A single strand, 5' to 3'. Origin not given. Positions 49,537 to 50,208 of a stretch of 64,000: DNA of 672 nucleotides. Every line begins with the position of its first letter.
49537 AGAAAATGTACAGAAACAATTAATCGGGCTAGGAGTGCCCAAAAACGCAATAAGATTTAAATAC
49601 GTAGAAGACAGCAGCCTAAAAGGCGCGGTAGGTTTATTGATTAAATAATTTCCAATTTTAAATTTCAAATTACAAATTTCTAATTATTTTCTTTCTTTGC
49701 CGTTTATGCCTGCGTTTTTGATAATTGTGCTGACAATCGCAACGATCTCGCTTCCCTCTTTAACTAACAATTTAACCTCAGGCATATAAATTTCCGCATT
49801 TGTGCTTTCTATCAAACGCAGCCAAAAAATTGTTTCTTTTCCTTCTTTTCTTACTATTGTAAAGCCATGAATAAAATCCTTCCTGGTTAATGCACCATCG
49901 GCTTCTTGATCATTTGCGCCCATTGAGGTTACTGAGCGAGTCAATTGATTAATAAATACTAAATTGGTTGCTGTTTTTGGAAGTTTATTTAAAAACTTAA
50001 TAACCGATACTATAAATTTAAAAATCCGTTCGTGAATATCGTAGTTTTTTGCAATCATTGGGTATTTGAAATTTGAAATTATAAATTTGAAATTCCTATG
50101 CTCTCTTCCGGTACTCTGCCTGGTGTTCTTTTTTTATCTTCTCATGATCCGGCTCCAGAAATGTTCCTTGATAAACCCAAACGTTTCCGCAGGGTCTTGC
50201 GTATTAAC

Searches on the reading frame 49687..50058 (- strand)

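Call 3: search_protein_families(library=pfam, proteins=[window:49687-50058:-], max_evalue=0.01)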
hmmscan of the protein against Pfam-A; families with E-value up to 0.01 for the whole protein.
window:49687-50058:- (124 aa): 1 family
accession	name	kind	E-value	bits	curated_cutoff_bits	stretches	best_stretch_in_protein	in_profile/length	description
PF05635.17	23S_rRNA_IVP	-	5e-11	43.2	33.8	1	5-87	2-83/106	23S rRNA-intervening sequence protein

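Call 4: search_protein_families(library=ncbifam, proteins=[window:49687-50058:-], max_evalue=0.01)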
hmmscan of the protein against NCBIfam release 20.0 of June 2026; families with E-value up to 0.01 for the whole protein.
window:49687-50058:- (124 aa): 3 families
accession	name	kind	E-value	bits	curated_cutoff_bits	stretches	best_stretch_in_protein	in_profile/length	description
TIGR02436.1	TIGR02436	subfamily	7.2e-18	64.8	24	1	10-115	3-107/109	four helix bundle protein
NF008912.0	PRK12275.1-6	subfamily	0.00011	22.2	124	1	4-116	4-111/117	hypothetical protein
NF008911.0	PRK12275.1-2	subfamily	0.0015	19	137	1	4-115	5-114/118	hypothetical protein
